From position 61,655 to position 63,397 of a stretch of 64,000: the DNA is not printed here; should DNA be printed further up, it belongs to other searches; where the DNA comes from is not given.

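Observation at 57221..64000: Tandem array of five uninterrupted MttB-superfamily methyltransferase genes, with a sixth at 29.4 kb, and no corrinoid-protein or MtbA partner in view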

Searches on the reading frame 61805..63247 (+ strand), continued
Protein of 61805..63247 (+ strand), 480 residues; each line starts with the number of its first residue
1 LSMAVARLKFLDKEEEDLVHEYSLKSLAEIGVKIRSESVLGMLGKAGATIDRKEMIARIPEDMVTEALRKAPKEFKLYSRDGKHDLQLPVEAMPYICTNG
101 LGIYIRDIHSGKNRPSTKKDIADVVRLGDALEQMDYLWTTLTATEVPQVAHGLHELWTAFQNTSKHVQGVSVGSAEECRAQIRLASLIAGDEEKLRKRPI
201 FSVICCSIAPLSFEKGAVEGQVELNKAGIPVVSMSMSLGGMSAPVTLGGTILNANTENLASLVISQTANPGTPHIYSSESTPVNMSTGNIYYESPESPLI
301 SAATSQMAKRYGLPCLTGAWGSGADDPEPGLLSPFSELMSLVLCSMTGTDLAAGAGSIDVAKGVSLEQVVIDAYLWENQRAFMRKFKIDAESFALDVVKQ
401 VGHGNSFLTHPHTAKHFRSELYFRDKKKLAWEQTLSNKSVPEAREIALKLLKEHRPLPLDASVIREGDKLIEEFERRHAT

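Call 34: find_related_loci(query=A2, collection=genome_contigs, flank=10000)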
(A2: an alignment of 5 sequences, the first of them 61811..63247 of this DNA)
Query A2 (478 aa) in genome_contigs; peptide patterns used: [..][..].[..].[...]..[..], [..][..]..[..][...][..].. (x = any residue, [..] = any of these).
269 stretches matched a pattern; 44 encode a relative of the query (tblastn E <= 1e-3); 42 distinct loci.
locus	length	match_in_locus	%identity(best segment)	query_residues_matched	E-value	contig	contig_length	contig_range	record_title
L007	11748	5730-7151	76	1-473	0e+0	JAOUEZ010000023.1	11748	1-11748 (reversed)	MAG: Thermoplasmata archaeon isolate 4_1_July_SF_Bin26 4_1_July_SF_Bin26_scaffold_2599_c1, whole genome shotgun sequence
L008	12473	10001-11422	62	1-475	0e+0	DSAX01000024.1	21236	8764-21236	MAG TPA_asm: Methanobacteriota archaeon isolate SpSt-1159 Ga0129302_1000996, whole genome shotgun sequence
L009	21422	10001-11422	58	1-475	0e+0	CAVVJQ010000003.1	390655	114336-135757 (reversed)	MAG: uncultured Thermoplasmata archaeon isolate MFD04716.bin.2.227 genome assembly, contig: contig_89632, whole genome s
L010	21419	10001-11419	60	1-474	0e+0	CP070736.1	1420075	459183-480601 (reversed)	MAG: Methanobacteriota archaeon isolate bin4 chromosome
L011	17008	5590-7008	59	1-474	0e+0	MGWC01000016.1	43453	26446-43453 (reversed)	MAG: Euryarchaeota archaeon RBG_19FT_COMBO_56_21 rbg_19ft_combo_scaffold_162, whole genome shotgun sequence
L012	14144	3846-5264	58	1-474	0e+0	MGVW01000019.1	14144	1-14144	MAG: Euryarchaeota archaeon RBG_13_57_23 RBG_13_scaffold_16982, whole genome shotgun sequence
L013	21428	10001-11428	58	1-477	0e+0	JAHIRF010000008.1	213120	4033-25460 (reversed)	MAG: Thermoplasmatota archaeon isolate MM_PC_MetaG.mb.116 MM_PC_MetaG.mb.116_k141_1587035, whole genome shotgun sequence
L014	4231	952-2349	58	8-474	0e+0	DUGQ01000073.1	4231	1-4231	TPA_asm: Thermoplasmata archaeon isolate UBA10834 contig_147148, whole genome shotgun sequence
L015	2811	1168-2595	58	1-477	0e+0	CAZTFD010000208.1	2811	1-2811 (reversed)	MAG TPA_asm: uncultured Thermoplasmata archaeon isolate binchicken_co364_9 genome assembly, contig: NODE_100155_length_2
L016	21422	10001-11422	57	1-475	0e+0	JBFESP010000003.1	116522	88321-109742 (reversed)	MAG: Thermoplasmata archaeon isolate Mix_mud06.2021.04.53 k141_635562_length_116522_cov_19.1848, whole genome shotgun se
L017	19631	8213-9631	56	1-474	0e+0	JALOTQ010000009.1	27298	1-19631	MAG: Thermoplasmata archaeon isolate Prado237 scaffold_1615, whole genome shotgun sequence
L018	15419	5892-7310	57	1-474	0e+0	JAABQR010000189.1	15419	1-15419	MAG: Methanobacteriota archaeon isolate S06.Bin063 Scaffold_7, whole genome shotgun sequence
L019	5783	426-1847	57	1-475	0e+0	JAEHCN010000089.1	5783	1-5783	MAG: Thermoplasmata archaeon isolate Hel0.bin85 NODE_60831_length_5783_cov_2.499293, whole genome shotgun sequence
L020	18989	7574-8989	57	2-474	1e-179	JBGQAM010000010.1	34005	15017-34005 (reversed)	MAG: Thermoplasmata archaeon isolate OBJ2_061818_130_30 k141_1105511_length_34005_cov_10.0000, whole genome shotgun sequ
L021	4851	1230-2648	57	1-474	0e+0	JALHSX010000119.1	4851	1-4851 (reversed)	MAG: Thermoplasmata archaeon isolate PFL9 seq_1408376, whole genome shotgun sequence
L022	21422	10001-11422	56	1-475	3e-179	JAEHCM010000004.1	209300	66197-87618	MAG: Thermoplasmata archaeon isolate SG225.bin4 NODE_4_length_209300_cov_10.349173, whole genome shotgun sequence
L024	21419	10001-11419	55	1-474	2e-177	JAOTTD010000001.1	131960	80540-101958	MAG: Thermoplasmata archaeon isolate 13_Jan_SF_Bin61 13_Jan_SF_Bin61_scaffold_5_c1, whole genome shotgun sequence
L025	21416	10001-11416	55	1-473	3e-176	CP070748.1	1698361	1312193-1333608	MAG: Methanobacteriota archaeon isolate bin352 chromosome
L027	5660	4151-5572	54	1-475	3e-177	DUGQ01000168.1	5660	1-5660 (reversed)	TPA_asm: Thermoplasmata archaeon isolate UBA10834 contig_175682, whole genome shotgun sequence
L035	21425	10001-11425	52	1-474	1e-162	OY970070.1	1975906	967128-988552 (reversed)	MAG: uncultured Thermoplasmata archaeon isolate MFD04408.bin.c.5 genome assembly, chromosome: 1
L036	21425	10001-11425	52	1-474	4e-161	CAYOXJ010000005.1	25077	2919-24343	MAG TPA_asm: uncultured Thermoplasmata archaeon isolate binchicken_co124_173 genome assembly, contig: NODE_792_length_25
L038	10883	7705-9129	58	1-478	0e+0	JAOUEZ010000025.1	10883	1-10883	MAG: Thermoplasmata archaeon isolate 4_1_July_SF_Bin26 4_1_July_SF_Bin26_scaffold_2915_c1, whole genome shotgun sequence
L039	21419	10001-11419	53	1-474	2e-169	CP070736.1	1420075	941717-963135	MAG: Methanobacteriota archaeon isolate bin4 chromosome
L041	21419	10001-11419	56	1-474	2e-174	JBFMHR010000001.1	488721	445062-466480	MAG: Thermoplasmatota archaeon isolate MAG329 MAG329_1, whole genome shotgun sequence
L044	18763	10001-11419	60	1-474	0e+0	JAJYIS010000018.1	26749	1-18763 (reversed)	MAG: Thermoplasmata archaeon isolate DBS2-1.bin12 NODE_3084_length_26749_cov_1.365900, whole genome shotgun sequence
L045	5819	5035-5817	57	1-261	1e-95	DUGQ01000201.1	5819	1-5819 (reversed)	TPA_asm: Thermoplasmata archaeon isolate UBA10834 contig_122118, whole genome shotgun sequence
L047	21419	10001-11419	57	1-474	1e-176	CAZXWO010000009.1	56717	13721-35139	MAG TPA_asm: uncultured Thermoplasmata archaeon isolate SRP319275_co4_110 genome assembly, contig: NODE_302_length_56717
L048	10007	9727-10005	52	1-93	8e-25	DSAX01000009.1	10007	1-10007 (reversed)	MAG TPA_asm: Methanobacteriota archaeon isolate SpSt-1159 Ga0129302_1003882, whole genome shotgun sequence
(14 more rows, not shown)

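Call 37: search_protein_families(library=pfam, proteins=[L041:4803-7112:-, L020:11593-12873:-, L024:11462-12142:-, L044:12463-14370:-, L020:4454-5938:+, L048:80-1855:-, L018:13482-15419:+, L035:11502-12986:+, L047:700-2112:+, L025:15296-16756:-], max_evalue=0.00001)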
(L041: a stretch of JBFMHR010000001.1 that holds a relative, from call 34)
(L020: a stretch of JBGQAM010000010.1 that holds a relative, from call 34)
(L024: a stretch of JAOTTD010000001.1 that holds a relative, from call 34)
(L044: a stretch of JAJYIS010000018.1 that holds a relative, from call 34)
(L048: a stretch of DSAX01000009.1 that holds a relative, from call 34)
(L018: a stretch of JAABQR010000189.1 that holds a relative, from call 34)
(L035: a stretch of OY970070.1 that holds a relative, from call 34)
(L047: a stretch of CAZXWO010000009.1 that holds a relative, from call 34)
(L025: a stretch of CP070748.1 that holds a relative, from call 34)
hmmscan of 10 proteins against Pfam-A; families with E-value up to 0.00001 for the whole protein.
L041:4803-7112:- (769 aa): 1 family
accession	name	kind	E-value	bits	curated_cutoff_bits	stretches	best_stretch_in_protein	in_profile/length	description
PF04389.22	Peptidase_M28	-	2.3e-17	63.8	21.3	1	321-519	1-188/193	Peptidase family M28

L020:11593-12873:- (426 aa): 2 families
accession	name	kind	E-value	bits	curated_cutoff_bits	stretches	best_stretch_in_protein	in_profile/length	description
PF16653.10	Sacchrp_dh_C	-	1.2e-22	81.8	31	1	165-402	1-250/265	Saccharopine dehydrogenase C-terminal domain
PF03435.24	Sacchrp_dh_NADP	-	4.5e-18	66.3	25.1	1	35-160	1-128/129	Saccharopine dehydrogenase NADP binding domain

L024:11462-12142:- (226 aa): 6 families
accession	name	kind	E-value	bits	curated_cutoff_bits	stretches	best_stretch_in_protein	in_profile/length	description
PF01022.26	HTH_5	-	1.2e-11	44.8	22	1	49-93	2-46/47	Bacterial regulatory protein, arsR family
PF12840.13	HTH_20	-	5.2e-11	42.8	27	1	46-94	1-50/51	Helix-turn-helix domain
PF12802.13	MarR_2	-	6.7e-09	36.2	27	1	59-97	17-55/61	MarR family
PF13412.12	HTH_24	-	6e-07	29.4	21.9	1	64-93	19-48/48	Winged helix-turn-helix DNA-binding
PF25213.1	HVO_A0261_N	-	1.3e-06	28.6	35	1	44-98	6-59/86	HVO_A0261 N-terminal domain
PF09339.16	HTH_IclR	-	5.6e-06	26.5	22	0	55-94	9-50/52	IclR helix-turn-helix domain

L044:12463-14370:- (635 aa): 1 family
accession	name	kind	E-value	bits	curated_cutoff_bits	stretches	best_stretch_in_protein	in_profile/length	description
PF09826.15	Beta_propel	-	1.3e-121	407.3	22.4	1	108-614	1-494/495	Beta propeller domain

L020:4454-5938:+ (494 aa): 0 families

L048:80-1855:- (591 aa): 6 families
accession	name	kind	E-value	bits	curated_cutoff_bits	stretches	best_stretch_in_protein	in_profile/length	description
PF00005.33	ABC_tran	-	3.2e-37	128.6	25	2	96-239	9-136/137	ABC transporter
PF04068.21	Fer4_RLI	-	1.9e-12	47.1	23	1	1-31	1-34/35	Possible Fer4-like domain in RNase L inhibitor, RLI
PF02463.25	SMC_N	-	2.2e-11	44.1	40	0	208-271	133-200/220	RecF/RecN/SMC N terminal domain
PF13304.12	AAA_21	-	3.8e-10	40.7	27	0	195-259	221-288/304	AAA domain, putative AbiEii toxin, Type IV TA system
PF14697.11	Fer4_21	-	1.5e-06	28.7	35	1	15-66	10-58/59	4Fe-4S dicluster domain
PF00037.32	Fer4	-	5.8e-06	26.3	21.1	1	43-66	1-24/24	4Fe-4S binding domain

L018:13482-15419:+ (646 aa): 0 families

L035:11502-12986:+ (494 aa): 1 family
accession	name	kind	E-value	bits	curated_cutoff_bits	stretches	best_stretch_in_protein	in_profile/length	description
PF00202.27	Aminotran_3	-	3.8e-100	335.8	30.5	1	86-485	12-403/403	Aminotransferase class-III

L047:700-2112:+ (470 aa): 1 family
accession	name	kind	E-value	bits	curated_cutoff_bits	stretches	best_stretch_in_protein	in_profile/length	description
PF03415.19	Peptidase_C11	-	1.9e-47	163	25.8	1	50-452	1-355/359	Clostripain family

L025:15296-16756:- (486 aa): 1 family
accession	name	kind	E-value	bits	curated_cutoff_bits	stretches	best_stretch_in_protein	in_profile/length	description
PF05369.18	MtmB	-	1.2e-96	324.8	25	1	24-476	1-450/450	Monomethylamine methyltransferase MtmB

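Call 38: search_protein_families(library=pfam, proteins=[L036:1838-2638:-, L006:15357-15722:-, L038:4897-7086:+, L022:1626-6908:-, L039:8780-9190:+, L022:16341-17405:-, L025:417-1271:+, L047:2195-4621:+, L036:17879-18208:+, L006:13041-13847:+], max_evalue=0.00001)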
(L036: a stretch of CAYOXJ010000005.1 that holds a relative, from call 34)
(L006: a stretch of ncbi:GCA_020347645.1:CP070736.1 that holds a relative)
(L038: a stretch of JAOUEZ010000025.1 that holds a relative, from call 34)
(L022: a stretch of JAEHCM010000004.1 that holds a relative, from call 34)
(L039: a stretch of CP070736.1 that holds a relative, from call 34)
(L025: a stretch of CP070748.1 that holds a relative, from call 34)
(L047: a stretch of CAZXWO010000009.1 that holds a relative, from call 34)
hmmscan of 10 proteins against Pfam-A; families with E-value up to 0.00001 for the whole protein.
L036:1838-2638:- (266 aa): 0 families

L006:15357-15722:- (121 aa): 3 families
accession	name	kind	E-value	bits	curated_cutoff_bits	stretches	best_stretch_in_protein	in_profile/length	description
PF13616.12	Rotamase_3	-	2.6e-27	96.1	22.5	1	25-120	8-115/116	PPIC-type PPIASE domain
PF00639.27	Rotamase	-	1.4e-24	87.3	21.7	1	43-118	19-96/97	PPIC-type PPIASE domain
PF13145.12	Rotamase_2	-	6.4e-09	37.1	27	1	38-120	27-108/121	PPIC-type PPIASE domain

L038:4897-7086:+ (729 aa): 1 family
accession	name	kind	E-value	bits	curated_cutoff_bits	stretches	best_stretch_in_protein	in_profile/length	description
PF00496.27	SBP_bac_5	-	7.3e-35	121.2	32.4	1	104-578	4-364/368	Bacterial extracellular solute-binding proteins, family 5 Middle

L022:1626-6908:- (1760 aa): 0 families

L039:8780-9190:+ (136 aa): 0 families

L022:16341-17405:- (354 aa): 0 families

L025:417-1271:+ (284 aa): 3 families
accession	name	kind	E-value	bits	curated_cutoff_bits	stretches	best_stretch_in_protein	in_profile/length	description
PF12773.13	DZR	-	1.3e-14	54.5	27.3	2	28-89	1-45/45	Double zinc ribbon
PF13240.11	Zn_Ribbon_1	-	6.6e-08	32.5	25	0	28-45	2-19/23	zinc-ribbon domain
PF24463.1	DUF7577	-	2.7e-06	27.3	28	0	25-50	2-27/27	Domain of unknown function (DUF7577)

L047:2195-4621:+ (808 aa): 0 families

L036:17879-18208:+ (109 aa): 0 families

L006:13041-13847:+ (268 aa): 2 families
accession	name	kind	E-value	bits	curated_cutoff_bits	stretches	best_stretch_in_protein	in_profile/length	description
PF02310.24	B12-binding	-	1.2e-24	86.9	32.1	1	146-257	2-119/121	B12 binding domain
PF02607.22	B12-binding_2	-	1.2e-19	70.7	23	1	60-132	2-73/74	B12 binding domain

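Call 45: find_homologous_proteins(query=L006:13200-13847:+, max_evalue=1e-20)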
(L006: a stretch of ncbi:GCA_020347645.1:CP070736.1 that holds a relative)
Query L006:13200-13847:+ (215 aa): 4988 proteins with E <= 1e-20 among 5551 candidates; the best 120 are listed.
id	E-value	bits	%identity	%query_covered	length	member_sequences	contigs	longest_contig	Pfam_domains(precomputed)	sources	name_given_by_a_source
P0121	1.6e-129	448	100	100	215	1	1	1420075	PF02607.23,PF02310.25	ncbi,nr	ncbi:MAG: corrinoid protein [Methanobacteriota archaeon]|nr:MAG: corrinoid protein [Euryarchaeota ar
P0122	2.8e-115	401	90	100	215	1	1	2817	PF02607.23,PF02310.25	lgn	-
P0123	3.8e-115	401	89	100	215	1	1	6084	PF02607.23,PF02310.25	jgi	jgi:trimethylamine corrinoid protein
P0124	4.6e-115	400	90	100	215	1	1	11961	PF02607.23,PF02310.25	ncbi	-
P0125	5.6e-115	400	89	100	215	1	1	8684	PF02607.23,PF02310.25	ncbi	-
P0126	1.3e-114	399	89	100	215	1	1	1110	PF02607.23,PF02310.25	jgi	-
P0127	1.9e-114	398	89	100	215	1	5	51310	PF02607.23,PF02310.25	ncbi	-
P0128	2.9e-113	394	89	100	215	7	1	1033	PF02607.23,PF02310.25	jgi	jgi:trimethylamine corrinoid protein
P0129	3.9e-113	394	88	100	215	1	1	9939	PF02607.23,PF02310.25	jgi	jgi:corrinoid protein of di/trimethylamine methyltransferase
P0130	1.5e-112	392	87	100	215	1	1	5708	PF02607.23,PF02310.25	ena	-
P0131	3.8e-112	391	87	100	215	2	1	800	PF02607.23,PF02310.25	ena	-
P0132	3.9e-112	391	86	100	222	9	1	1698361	PF02607.23,PF02310.25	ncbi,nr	ncbi:MAG: corrinoid protein [Methanobacteriota archaeon]|nr:MAG: corrinoid protein [Euryarchaeota ar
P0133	5.4e-111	387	86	100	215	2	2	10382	PF02607.23,PF02310.25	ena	-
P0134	9.5e-111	386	86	100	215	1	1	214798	PF02607.23,PF02310.25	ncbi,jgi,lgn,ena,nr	ncbi:MAG: corrinoid protein [Thermoplasmata archaeon]|nr:corrinoid protein [Thermoplasmata archaeon]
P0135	2.7e-108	378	85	95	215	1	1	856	PF02607.23,PF02310.25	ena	-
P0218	1.7e-87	310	72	100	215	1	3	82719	PF02607.23,PF02310.25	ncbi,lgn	-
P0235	5.3e-87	309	72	99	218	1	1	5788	PF02607.23,PF02310.25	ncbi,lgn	-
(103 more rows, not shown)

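Call 46: find_encoding_contigs(protein=P0218, flank=10000, max_places=4)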
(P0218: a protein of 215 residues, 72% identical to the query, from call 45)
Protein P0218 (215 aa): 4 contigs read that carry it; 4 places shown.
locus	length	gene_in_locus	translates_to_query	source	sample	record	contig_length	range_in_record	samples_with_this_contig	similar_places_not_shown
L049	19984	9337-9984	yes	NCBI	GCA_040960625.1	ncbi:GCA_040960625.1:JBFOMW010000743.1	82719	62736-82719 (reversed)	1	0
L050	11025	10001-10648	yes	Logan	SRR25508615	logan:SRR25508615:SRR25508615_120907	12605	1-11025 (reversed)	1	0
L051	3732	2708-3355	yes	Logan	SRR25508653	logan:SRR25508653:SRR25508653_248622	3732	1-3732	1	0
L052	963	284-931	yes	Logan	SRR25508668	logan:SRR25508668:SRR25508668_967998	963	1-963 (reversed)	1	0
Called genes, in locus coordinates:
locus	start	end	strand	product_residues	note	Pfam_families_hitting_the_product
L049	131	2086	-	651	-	PF00496:SBP_bac_5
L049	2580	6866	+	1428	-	-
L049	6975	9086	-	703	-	PF00989:PAS, PF08448:PAS_4, PF13426:PAS_9, PF01590:GAF, PF13185:GAF_2, PF01590:GAF, PF13185:GAF_2, PF02518:HATPase_c, +2 more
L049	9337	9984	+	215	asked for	PF02607:B12-binding_2, PF02310:B12-binding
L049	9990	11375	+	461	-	PF05369:MtmB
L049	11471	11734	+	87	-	-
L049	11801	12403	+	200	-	PF05763:DUF835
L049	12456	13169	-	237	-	PF00702:Hydrolase, PF12710:HAD, PF13419:HAD_2, PF13242:Hydrolase_like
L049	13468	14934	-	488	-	PF06253:MTTB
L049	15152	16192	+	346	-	PF13354:Beta-lactamase2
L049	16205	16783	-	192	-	PF01909:NTP_transf_2 (weak)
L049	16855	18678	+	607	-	PF14716:HHH_8, PF14520:HHH_5, PF14792:DNA_pol_B_palm (faint), PF14791:DNA_pol_B_thumb, PF02811:PHP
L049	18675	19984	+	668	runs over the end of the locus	PF22745:Nlig-Ia, PF01653:DNA_ligase_aden, PF03120:OB_DNA_ligase, PF03119:DNA_ligase_ZBD, PF14520:HHH_5 (weak), PF12826:HHH_2, PF14520:HHH_5 (weak), PF00533:BRCT, +1 more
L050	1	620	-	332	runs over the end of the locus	PF19300:BPD_transp_1_N, PF00528:BPD_transp_1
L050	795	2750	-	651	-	PF00496:SBP_bac_5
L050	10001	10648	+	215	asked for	PF02607:B12-binding_2, PF02310:B12-binding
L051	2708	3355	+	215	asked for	PF02607:B12-binding_2, PF02310:B12-binding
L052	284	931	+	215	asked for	PF02607:B12-binding_2, PF02310:B12-binding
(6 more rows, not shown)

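Call 47: find_encoding_contigs(protein=P0235, flank=10000, max_places=3)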
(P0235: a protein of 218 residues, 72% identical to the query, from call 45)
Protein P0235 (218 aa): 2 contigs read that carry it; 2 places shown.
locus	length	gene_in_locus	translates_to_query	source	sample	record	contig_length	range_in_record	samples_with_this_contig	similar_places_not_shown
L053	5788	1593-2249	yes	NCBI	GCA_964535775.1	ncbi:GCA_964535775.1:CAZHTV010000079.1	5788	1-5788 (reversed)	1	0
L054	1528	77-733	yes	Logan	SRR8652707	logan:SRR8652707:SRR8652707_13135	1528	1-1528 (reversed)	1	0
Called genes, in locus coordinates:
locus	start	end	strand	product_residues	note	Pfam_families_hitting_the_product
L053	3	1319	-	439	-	?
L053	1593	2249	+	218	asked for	PF02607:B12-binding_2, PF02310:B12-binding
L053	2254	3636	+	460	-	PF05369:MtmB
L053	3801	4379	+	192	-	PF05763:DUF835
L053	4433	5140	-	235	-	PF00702:Hydrolase, PF12710:HAD, PF13419:HAD_2, PF13242:Hydrolase_like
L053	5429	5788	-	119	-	?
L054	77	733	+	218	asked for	PF02607:B12-binding_2, PF02310:B12-binding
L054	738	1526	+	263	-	?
